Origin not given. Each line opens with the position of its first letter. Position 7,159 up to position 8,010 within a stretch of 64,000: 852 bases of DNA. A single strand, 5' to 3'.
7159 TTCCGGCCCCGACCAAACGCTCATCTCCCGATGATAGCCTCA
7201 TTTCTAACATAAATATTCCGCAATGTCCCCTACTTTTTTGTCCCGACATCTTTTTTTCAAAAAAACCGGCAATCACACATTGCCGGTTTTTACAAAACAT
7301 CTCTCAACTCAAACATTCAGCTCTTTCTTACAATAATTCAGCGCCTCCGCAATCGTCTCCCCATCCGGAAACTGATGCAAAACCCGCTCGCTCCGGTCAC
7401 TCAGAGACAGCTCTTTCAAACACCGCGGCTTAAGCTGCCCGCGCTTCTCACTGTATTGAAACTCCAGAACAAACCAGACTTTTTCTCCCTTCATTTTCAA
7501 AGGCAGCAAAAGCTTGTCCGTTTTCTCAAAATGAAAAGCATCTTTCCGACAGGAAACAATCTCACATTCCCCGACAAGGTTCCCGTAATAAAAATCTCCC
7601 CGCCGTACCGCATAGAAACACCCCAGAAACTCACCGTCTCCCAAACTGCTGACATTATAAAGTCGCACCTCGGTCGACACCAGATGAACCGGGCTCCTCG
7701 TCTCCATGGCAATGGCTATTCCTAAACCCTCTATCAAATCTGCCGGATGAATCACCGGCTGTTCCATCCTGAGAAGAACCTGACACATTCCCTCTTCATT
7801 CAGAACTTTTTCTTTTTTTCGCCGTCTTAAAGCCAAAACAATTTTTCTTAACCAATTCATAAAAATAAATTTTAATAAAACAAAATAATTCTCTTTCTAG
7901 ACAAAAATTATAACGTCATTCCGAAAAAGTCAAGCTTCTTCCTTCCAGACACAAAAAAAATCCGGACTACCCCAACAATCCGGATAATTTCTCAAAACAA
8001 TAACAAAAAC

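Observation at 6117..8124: Three-gene insertion, including tandem paralogous small membrane proteins, between rplL and the rpoB attenuator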

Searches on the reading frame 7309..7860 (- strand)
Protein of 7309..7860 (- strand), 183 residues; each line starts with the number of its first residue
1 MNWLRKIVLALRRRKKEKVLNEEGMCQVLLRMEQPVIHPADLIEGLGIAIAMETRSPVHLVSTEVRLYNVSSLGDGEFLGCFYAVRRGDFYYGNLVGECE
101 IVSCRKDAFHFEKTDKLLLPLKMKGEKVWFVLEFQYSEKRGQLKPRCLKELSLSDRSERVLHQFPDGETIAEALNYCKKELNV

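Call 3: search_protein_families(library=pfam, proteins=[window:7309-7860:-], max_evalue=1)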
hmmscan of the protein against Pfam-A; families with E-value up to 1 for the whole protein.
window:7309-7860:- (183 aa): 0 families

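Call 4: search_protein_families(library=ncbifam, proteins=[window:7309-7860:-], max_evalue=1)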
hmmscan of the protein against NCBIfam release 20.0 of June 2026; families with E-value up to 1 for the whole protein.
window:7309-7860:- (183 aa): 0 families

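Call 6: find_homologous_proteins(query=window:7309-7860:-)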
Query window:7309-7860:- (183 aa): 2 proteins with E <= 0.001 among 56 candidates.
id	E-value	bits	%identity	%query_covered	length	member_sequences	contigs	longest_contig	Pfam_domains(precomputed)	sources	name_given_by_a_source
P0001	1.4e-110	385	94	100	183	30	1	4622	-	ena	-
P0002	2.3e-94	332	83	100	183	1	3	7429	-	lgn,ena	-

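Call 9: find_encoding_contigs(protein=P0002, flank=10000)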
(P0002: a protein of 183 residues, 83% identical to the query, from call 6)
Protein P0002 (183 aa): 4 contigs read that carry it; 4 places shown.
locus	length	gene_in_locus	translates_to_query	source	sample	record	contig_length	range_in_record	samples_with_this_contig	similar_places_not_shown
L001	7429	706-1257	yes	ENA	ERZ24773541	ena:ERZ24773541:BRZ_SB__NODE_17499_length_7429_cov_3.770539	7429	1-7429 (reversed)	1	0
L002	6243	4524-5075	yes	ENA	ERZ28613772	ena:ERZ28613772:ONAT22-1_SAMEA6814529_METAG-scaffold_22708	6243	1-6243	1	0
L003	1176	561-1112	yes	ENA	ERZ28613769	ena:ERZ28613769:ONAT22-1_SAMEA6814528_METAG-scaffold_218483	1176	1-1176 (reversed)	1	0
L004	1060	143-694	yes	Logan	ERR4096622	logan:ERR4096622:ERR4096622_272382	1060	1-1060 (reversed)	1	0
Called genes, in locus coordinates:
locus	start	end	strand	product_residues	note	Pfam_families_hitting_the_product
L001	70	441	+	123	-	PF16320:Ribosomal_L12_N, PF00542:Ribosomal_L12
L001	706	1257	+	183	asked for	-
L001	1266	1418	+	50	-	-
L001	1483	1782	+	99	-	-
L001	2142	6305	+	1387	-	PF04563:RNA_pol_Rpb2_1, PF04561:RNA_pol_Rpb2_2, PF04565:RNA_pol_Rpb2_3, PF10385:RNA_pol_Rpb2_45, PF00562:RNA_pol_Rpb2_6, PF04560:RNA_pol_Rpb2_7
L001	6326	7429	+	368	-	?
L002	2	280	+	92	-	?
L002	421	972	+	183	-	-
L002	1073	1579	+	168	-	PF01741:MscL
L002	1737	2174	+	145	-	PF03946:Ribosomal_L11_N, PF00298:Ribosomal_L11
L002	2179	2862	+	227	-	PF00687:Ribosomal_L1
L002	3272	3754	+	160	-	PF00466:Ribosomal_L10, PF27436:RL10_C (weak)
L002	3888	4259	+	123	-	PF16320:Ribosomal_L12_N, PF00542:Ribosomal_L12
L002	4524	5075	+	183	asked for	-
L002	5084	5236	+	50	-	-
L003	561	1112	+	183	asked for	-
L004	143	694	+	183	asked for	-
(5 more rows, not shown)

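Call 10: find_encoding_contigs(protein=P0001, flank=10000)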
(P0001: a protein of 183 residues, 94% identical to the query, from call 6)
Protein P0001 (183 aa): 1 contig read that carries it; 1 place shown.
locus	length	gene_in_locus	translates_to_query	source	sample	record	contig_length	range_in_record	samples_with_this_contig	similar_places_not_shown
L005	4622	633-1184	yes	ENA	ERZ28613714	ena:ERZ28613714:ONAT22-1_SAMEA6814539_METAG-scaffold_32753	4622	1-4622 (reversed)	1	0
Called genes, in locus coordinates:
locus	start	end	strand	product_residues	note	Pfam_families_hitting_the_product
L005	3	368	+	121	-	?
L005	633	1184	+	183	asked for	-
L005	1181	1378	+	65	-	-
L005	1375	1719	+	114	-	-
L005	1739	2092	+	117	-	-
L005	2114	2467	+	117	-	-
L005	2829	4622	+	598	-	?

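Call 28: predict_structure(alignment_id=A2)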
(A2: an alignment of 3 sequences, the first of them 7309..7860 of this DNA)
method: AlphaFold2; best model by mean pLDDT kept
length: 183 residues; sequences in the alignment: 3
mean_pLDDT: 50.2   pTM: 0.46
mean pLDDT of the five models: 50.2, 49.5, 48.0, 48.0, 46.0
residues with pLDDT >= 90: 0; 70-90: 29; 50-70: 62; < 50: 92
segments of 3 or more residues with pLDDT < 50: 1-65, 84-87, 89-108, 123-125
pLDDT, mean of each block of 10 residues (from residue 1): 39 33 26 30 35 34 50 55 46 39 42 61 56 65 71 69 77 73 63
secondary structure, 60 per line:
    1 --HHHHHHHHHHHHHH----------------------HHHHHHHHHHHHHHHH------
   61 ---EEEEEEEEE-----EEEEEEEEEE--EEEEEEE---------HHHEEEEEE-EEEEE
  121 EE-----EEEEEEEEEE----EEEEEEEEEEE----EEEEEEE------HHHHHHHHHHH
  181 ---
elements in order: H3-16 H39-54 E64-72 E78-87 E90-96 E109-114 E116-122 E128-137 E142-152 E157-163 H170-180
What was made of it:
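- Tried and rejected: The 3-sequence alignment gave pLDDT 50 and was unusable (call 28).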

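Call 29: search_protein_representatives(alignment_id=A2)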
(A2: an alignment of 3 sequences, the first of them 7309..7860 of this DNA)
Query: 3 sequences, 183 profile positions. Proteins with E-value up to 0.001 (for the whole library): 62; up to 1e-10: 46; up to 1e-30: 6. The best 62 are listed.
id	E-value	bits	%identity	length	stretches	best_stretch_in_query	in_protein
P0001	6.3e-120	413.9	-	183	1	1-183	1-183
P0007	7.4e-45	169.2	-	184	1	1-178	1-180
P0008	3.1e-36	141.1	-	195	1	9-181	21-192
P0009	1.9e-34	135.3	-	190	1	1-179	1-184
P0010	2.1e-32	128.6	-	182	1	1-181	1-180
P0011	5.3e-31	124.0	-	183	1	5-178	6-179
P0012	1.1e-30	122.9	-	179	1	6-181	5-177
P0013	2.6e-30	121.8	-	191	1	22-182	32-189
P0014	1.1e-29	119.8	-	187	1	22-181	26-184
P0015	1.7e-29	119.1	-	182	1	9-156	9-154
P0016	2.2e-29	118.7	-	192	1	17-179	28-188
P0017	3.8e-29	118.0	-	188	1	16-176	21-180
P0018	5.5e-28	114.2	-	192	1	15-180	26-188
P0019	3.1e-27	111.8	-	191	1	17-182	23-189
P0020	1.3e-26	109.7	-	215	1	17-181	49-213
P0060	7.5e-06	42.0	-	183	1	26-163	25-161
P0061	1.4e-05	41.2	-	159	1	29-157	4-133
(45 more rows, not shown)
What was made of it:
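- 7309..7860 (-): p183: a 183-aa cytoplasmic protein of an unnamed ~180-aa family, with an N-terminal basic amphipathic helix and an alpha/beta domain. 62 family representatives at E<=1e-3 (call 29).
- It has 62 family representatives (call 29).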

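Call 32: find_homologous_proteins(query=A3)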
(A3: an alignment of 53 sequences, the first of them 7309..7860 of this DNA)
Query A3 (53 sequences) (183 aa, profile of the alignment): 4 proteins with E <= 0.001 among 1583 candidates.
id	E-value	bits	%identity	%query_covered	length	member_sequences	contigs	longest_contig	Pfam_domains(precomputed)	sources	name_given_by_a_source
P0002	1.3e-61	225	83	100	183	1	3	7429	-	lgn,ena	-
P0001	3.4e-60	221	94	100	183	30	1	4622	-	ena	-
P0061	5.2e-42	161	21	84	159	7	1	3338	-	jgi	-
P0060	4.1e-40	155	27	51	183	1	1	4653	-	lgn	-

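Call 33: search_solved_structures(query=A3, max_evalue=10)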
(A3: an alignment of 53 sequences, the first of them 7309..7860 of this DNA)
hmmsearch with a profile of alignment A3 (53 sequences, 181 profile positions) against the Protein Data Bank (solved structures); distinct sequences matched with E-value up to 10: 0.

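Call 34: search_protein_families(library=pfam, alignment_id=A3, max_evalue=0.1)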
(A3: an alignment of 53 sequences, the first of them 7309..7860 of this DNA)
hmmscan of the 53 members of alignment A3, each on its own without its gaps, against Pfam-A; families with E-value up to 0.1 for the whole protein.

A. member 1, window:7309-7860:- (183 aa): 0 families

B. families by the number of members that match (of 53 scanned): 11 families
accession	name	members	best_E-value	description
PF03731.21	Ku_N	2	0.049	Ku70/Ku80 N-terminal alpha/beta domain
PF18073.7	Zn_ribbon_LapB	1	1.9e-11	Rubredoxin metal binding domain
PF17625.7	DUF5509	1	0.0053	Family of unknown function (DUF5509)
PF08274.17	Zn_Ribbon_YjdM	1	0.0058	PhnA Zinc-Ribbon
PF19061.5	DUF5757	1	0.015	Family of unknown function (DUF5757)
PF03206.19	NifW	1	0.037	Nitrogen fixation protein NifW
PF23455.1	DUF7129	1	0.038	Domain of unknown function (DUF7129)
PF25208.1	DUF7838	1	0.04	Domain of unknown function (DUF7838)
PF09203.16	MspA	1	0.052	MspA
PF14504.11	CAP_assoc_N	1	0.055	CAP-associated N-terminal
PF06949.16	DUF1292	1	0.07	Protein of unknown function (DUF1292)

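Call 35: find_encoding_contigs(protein=P0007, flank=6000, max_places=4)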
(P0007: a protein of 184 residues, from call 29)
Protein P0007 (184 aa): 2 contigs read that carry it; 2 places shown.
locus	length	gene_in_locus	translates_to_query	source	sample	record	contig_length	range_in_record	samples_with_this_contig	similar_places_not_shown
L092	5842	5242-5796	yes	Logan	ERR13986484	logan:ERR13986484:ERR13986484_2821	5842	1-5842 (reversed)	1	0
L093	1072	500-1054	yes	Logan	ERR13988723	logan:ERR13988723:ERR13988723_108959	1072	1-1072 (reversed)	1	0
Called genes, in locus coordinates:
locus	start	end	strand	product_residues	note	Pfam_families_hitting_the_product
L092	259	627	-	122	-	PF12702:Lipocalin_3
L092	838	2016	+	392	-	PF00083:Sugar_tr (weak), PF07690:MFS_1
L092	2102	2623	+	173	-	PF00132:Hexapep (weak)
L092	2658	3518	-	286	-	-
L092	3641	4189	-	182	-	-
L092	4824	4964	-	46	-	-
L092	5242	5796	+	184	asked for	-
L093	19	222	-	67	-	-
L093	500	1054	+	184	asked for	-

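Call 36: find_encoding_contigs(protein=P0061, flank=6000, max_places=4)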
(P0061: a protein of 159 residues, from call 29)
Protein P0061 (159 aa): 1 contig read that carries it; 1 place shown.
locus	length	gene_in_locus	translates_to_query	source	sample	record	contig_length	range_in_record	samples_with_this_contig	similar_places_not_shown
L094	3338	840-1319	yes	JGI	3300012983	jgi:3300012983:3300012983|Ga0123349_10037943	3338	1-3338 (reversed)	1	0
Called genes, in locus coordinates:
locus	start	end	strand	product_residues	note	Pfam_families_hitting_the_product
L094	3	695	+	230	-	?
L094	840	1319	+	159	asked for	-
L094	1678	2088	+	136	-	-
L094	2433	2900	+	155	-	PF02502:LacAB_rpiB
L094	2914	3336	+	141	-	?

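Call 37: find_encoding_contigs(protein=P0060, flank=6000, max_places=4)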
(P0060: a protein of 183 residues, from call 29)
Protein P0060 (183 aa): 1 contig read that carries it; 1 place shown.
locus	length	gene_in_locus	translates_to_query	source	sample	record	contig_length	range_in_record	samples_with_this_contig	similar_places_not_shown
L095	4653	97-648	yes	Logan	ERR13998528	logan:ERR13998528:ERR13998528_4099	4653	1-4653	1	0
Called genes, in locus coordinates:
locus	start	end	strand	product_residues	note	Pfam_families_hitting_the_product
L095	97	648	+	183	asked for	-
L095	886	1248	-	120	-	PF02410:RsfS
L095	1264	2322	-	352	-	PF01018:GTP1_OBG, PF01926:MMR_HSR1, PF02421:FeoB_N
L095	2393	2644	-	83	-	PF01016:Ribosomal_L27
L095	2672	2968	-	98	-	PF00829:Ribosomal_L21p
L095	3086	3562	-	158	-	PF00565:SNase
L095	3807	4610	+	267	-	-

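Call 41: find_related_loci(query=A4, collection=metagenome_contigs, flank=6000)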
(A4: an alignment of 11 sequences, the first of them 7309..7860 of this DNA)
Query A4 (183 aa) in metagenome_contigs; peptide patterns used: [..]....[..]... (x = any residue, [..] = any of these).
72 stretches matched a pattern; 5 encode a relative of the query (tblastn E <= 1e-3); 5 distinct loci.
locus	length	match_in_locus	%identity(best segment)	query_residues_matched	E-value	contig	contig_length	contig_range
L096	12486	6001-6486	39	21-182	5e-35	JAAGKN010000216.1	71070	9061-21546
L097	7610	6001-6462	36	24-181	2e-34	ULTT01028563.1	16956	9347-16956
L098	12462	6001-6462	35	24-181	5e-33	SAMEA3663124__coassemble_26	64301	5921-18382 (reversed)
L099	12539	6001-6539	43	1-178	7e-32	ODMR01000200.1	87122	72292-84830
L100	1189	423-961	43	1-178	1e-32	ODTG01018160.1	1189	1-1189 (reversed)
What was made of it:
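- Tried and rejected: It returned only 4 proteins (call 32), so family contexts came from exact look-ups and one metagenome scan (call 41).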

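Call 42: find_related_loci(query=A4, collection=viral_contigs, flank=6000)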
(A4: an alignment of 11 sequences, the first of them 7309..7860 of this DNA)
Query A4 (183 aa) in viral_contigs; peptide patterns used: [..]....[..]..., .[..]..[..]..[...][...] (x = any residue, [..] = any of these).
6 stretches matched a pattern, but none encodes a relative of the query by tblastn (E <= 1e-3).

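Call 54: search_protein_families(library=padloc, proteins=[window:7309-7860:-], max_evalue=1)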
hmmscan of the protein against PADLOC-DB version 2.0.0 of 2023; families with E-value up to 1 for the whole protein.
window:7309-7860:- (183 aa): 0 families

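Call 55: search_protein_families(library=phrogs, proteins=[window:7309-7860:-], max_evalue=1)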
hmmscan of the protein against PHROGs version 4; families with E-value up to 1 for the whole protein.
window:7309-7860:- (183 aa): 2 families
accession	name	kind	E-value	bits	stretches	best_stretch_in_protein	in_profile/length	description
phrog_18472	-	unknown function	0.19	12.5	1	42-96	72-127/173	-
phrog_31987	-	unknown function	0.32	11.6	1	91-114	23-46/51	-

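Call 58: predict_structure(alignment_id=A3)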
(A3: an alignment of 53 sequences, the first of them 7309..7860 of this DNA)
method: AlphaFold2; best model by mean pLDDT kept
length: 183 residues; sequences in the alignment: 53
mean_pLDDT: 89.2   pTM: 0.81
mean pLDDT of the five models: 89.2, 89.0, 88.5, 88.2, 87.6
residues with pLDDT >= 90: 135; 70-90: 26; 50-70: 18; < 50: 4
segments of 3 or more residues with pLDDT < 50: none
pLDDT, mean of each block of 10 residues (from residue 1): 56 52 84 93 95 94 93 91 96 96 96 97 90 94 95 90 97 97 90
secondary structure, 60 per line:
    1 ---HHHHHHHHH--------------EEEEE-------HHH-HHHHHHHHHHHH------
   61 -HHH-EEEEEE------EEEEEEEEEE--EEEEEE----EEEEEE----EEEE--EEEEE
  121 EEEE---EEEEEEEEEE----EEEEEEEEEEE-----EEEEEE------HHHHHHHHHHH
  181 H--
elements in order: H4-12 E27-31 H43-54 E66-71 E78-87 E90-95 E100-105 E110-113 E116-124 E128-137 E142-152 E158-163 H170-181
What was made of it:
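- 7309..7860 (-): AF2 pLDDT 89.2, pTM 0.81 (call 58).
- Tried and rejected: It was replaced by the 53-sequence model (call 58).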

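Call 63: fold_search(model_id=the predicted structure, library=pdb)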
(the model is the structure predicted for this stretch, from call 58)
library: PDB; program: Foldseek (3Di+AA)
matches with E <= 10: 794; with E <= 0.001: 0
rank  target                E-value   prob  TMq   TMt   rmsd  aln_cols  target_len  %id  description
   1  8i34_A                6.9e-02  0.07  0.12  0.12  15.7       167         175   11  The crystal structure of EPD-BCP1 from a marine sponge (released 2023-08-16)
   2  8voj_A                1.3e-01  0.28  0.21  0.09  18.4       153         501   12  The Cryo-EM structure of LSD1-CoREST-HDAC1 in complex with KBTBD4 enhanced by UM171 and IP6 (released 2024-12-04)
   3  9ggl_A                1.3e-01  0.25  0.21  0.10  17.8       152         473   14  Cryo-EM structure of KBTBD4 WT-HDAC2 2:1 complex mediated by molecular glue UM171 (released 2025-04-09)
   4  3sao_A                1.4e-01  0.15  0.17  0.20  15.8       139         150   13  The Siderocalin Ex-FABP functions through dual ligand specificities (released 2011-12-28)
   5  4l1n                  1.5e-01  0.60  0.25  0.28  10.7       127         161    6  Crystal structure of a putative conserved lipoprotein (NT01CX_1156) from Clostridium novyi NT at 2.70 A resolution (released 2013-06-26)
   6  3sao_B                1.6e-01  0.12  0.16  0.19  15.8       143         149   15  The Siderocalin Ex-FABP functions through dual ligand specificities (released 2011-12-28)
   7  3msw                  1.7e-01  0.35  0.21  0.26  10.3       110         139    4  Crystal structure of a Protein with unknown function (BF3112) from Bacteroides fragilis NCTC 9343 at 1.90 A resolution (released 2010-06-09)
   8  8voj_B                1.7e-01  0.20  0.19  0.09  18.4       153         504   12  The Cryo-EM structure of LSD1-CoREST-HDAC1 in complex with KBTBD4 enhanced by UM171 and IP6 (released 2024-12-04)
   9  4b9x                  2.0e-01  0.12  0.20  0.19  16.1       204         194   10  Structure of extended Tudor domain TD3 from mouse TDRD1 (released 2012-10-17)
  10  2v7y                  2.4e-01  0.10  0.16  0.08  14.4       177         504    8  Crystal structure of the molecular chaperone DnaK from Geobacillus kaustophilus HTA426 in post-ATP hydrolysis state (released 2008-04-08)
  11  6x04_G                2.7e-01  0.18  0.19  0.12  11.1       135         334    9  Nup133 (aa55-481) from S. cerevisiae bound by VHH-SAN5 (released 2020-12-09)
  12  9a5j_A                3.0e-01  0.06  0.14  0.06  18.1       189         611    9  Integrative model of DNAK-GUDB by crosslinking MS and deep learning (released 2024-09-18)
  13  6x04_K                3.7e-01  0.15  0.19  0.12  11.4       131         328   11  Nup133 (aa55-481) from S. cerevisiae bound by VHH-SAN5 (released 2020-12-09)
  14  5oql_N                3.9e-01  0.06  0.17  0.09  20.4       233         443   13  Cryo-EM structure of the 90S pre-ribosome from Chaetomium thermophilum (released 2017-10-11)
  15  1ukf                  4.3e-01  0.13  0.16  0.15  12.1        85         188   12  Crystal Structure of Pseudomonas Avirulence Protein AvrPphB (released 2003-12-09)
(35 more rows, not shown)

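Call 67: find_encoding_contigs(protein=P0008, flank=5000, max_places=3)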
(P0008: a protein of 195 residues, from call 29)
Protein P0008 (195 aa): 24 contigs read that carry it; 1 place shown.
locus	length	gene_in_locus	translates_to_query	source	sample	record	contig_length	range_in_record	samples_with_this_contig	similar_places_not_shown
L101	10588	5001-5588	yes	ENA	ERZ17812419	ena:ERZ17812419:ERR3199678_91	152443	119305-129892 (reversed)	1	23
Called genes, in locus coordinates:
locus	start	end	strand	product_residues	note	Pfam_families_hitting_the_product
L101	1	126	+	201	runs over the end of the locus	PF00300:His_Phos_1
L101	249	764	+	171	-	-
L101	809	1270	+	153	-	-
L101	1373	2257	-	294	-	PF23441:SDR (weak), PF00106:adh_short, PF08659:KR, PF13561:adh_short_C2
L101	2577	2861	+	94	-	PF00830:Ribosomal_L28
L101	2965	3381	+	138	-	-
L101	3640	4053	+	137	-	-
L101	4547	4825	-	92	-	PF22042:EF-G_D2 (weak), PF03144:GTP_EFTU_D2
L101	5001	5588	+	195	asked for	-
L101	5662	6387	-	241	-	PF04402:SIMPL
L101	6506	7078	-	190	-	PF12682:Flavodoxin_4, PF12724:Flavodoxin_5 (faint)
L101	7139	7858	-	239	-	PF00902:TatC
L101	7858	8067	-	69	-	PF02416:TatA_B_E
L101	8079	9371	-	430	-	PF12801:Fer4_5, PF12801:Fer4_5, PF12838:Fer4_7 (weak), PF12838:Fer4_7, PF13187:Fer4_9, PF13237:Fer4_10, PF14697:Fer4_21, PF00037:Fer4, +14 more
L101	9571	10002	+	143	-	PF00376:MerR, PF13411:MerR_1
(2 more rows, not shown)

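Call 68: find_encoding_contigs(protein=P0009, flank=5000, max_places=3)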
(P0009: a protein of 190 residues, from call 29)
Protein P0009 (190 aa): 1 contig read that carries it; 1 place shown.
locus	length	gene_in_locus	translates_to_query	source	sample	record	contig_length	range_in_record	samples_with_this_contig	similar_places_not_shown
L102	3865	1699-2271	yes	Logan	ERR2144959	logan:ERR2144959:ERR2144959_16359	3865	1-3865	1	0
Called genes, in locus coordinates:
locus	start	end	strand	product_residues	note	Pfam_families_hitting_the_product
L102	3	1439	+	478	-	?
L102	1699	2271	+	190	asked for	-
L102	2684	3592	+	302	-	PF01531:Glyco_transf_11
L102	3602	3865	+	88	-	?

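Call 69: find_encoding_contigs(protein=P0010, flank=5000, max_places=3)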
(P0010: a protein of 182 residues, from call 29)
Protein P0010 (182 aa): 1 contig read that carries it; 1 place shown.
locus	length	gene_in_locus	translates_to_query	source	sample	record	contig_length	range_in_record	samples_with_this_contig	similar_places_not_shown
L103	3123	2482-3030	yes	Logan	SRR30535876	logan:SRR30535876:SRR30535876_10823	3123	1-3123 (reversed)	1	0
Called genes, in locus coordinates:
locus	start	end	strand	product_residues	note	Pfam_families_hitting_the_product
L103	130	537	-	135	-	-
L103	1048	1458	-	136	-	-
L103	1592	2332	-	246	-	PF00535:Glycos_transf_2, PF10111:Glyco_tranf_2_2 (weak)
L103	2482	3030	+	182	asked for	-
